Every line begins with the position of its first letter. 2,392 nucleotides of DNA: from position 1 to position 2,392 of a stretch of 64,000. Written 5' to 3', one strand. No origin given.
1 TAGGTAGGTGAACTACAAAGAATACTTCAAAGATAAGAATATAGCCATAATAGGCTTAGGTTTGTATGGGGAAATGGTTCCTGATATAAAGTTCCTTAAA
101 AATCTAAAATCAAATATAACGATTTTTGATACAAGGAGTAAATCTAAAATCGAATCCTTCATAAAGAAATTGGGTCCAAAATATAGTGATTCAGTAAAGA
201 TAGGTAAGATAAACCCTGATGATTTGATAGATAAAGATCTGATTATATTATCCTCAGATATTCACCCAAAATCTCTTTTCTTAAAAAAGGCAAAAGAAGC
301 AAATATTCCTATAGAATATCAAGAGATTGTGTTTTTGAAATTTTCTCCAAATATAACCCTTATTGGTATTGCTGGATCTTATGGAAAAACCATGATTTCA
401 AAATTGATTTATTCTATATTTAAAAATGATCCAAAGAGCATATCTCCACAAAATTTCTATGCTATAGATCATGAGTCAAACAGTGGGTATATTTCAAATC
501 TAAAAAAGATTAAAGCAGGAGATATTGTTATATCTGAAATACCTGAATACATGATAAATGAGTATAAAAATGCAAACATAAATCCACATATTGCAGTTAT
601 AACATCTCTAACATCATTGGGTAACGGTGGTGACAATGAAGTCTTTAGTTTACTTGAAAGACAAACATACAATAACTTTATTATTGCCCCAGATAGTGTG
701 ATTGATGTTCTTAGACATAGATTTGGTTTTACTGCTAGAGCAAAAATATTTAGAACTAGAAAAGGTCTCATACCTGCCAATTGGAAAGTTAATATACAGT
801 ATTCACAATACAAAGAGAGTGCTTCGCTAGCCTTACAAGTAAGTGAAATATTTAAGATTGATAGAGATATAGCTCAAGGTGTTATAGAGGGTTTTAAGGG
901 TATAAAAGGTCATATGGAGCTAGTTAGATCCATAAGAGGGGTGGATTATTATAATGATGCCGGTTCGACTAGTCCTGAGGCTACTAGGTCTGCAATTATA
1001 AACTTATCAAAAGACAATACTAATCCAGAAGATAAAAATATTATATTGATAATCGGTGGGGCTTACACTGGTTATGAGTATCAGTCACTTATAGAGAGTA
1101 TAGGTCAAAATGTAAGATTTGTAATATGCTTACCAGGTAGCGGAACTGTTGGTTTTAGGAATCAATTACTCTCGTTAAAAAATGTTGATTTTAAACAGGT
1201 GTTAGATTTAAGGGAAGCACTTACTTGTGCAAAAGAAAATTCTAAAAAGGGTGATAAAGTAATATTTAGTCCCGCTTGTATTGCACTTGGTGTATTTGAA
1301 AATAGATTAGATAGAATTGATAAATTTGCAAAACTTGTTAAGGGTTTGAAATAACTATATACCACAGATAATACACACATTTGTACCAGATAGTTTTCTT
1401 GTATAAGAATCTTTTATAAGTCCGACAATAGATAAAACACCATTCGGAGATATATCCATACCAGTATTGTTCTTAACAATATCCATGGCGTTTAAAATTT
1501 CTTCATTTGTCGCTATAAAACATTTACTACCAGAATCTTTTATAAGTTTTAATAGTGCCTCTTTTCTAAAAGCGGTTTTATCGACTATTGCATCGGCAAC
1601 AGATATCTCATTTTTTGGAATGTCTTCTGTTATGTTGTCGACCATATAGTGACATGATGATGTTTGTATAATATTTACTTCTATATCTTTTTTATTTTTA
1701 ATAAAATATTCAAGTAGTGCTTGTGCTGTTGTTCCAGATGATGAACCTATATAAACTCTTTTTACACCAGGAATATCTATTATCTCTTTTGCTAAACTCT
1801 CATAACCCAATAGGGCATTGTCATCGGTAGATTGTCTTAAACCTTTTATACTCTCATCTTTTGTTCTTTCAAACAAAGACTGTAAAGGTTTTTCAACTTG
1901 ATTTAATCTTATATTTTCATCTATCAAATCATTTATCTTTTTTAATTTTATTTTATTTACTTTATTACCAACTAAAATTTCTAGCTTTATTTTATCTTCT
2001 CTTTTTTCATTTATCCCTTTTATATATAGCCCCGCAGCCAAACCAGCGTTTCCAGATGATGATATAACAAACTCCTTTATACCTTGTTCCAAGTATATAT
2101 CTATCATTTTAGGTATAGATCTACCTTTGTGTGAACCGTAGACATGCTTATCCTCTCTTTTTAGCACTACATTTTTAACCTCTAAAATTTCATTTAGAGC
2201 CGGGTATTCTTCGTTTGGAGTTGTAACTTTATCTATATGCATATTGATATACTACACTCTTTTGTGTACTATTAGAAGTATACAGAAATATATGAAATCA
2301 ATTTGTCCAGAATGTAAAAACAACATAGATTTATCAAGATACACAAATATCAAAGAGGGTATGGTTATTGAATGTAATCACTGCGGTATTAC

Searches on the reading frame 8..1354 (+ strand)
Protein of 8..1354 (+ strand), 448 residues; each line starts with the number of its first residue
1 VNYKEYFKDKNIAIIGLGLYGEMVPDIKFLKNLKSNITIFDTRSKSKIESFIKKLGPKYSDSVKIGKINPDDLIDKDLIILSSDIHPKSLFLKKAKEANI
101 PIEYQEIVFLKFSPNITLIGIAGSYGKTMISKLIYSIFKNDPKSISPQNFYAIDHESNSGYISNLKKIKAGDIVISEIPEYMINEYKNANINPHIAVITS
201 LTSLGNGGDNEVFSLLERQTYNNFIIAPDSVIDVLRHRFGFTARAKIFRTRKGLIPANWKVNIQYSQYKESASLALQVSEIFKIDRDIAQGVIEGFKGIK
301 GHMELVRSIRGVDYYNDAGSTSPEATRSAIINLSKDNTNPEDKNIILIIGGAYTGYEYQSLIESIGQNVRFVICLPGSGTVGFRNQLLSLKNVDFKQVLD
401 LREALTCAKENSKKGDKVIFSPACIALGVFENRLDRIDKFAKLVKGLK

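Call 16: search_protein_families(library=pfam, proteins=[window:8-1354:+], max_evalue=0.001)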
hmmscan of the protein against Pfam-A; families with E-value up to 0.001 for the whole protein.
window:8-1354:+ (448 aa): 3 families
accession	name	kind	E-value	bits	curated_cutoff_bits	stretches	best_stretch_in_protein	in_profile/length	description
PF21799.2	MurD-like_N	-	3.2e-07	31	27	1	10-102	1-86/88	Mur ligase MurD-like, N-terminal domain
PF02875.26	Mur_ligase_C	-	1e-06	30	28.4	1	303-424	3-127/127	Mur ligase, glutamate ligase domain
PF08245.18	Mur_ligase_M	-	0.00023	21.6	24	1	121-202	1-89/200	Mur ligase middle domain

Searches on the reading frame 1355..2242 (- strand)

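Call 16: search_protein_families(library=pfam, proteins=[window:1355-2242:-], max_evalue=0.001)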
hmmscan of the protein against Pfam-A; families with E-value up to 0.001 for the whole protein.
window:1355-2242:- (295 aa): 1 family
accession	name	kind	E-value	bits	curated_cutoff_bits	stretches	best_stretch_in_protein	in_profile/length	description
PF00291.31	PALP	-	1.2e-24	87.6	35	1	8-293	8-294/295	Pyridoxal-phosphate dependent enzyme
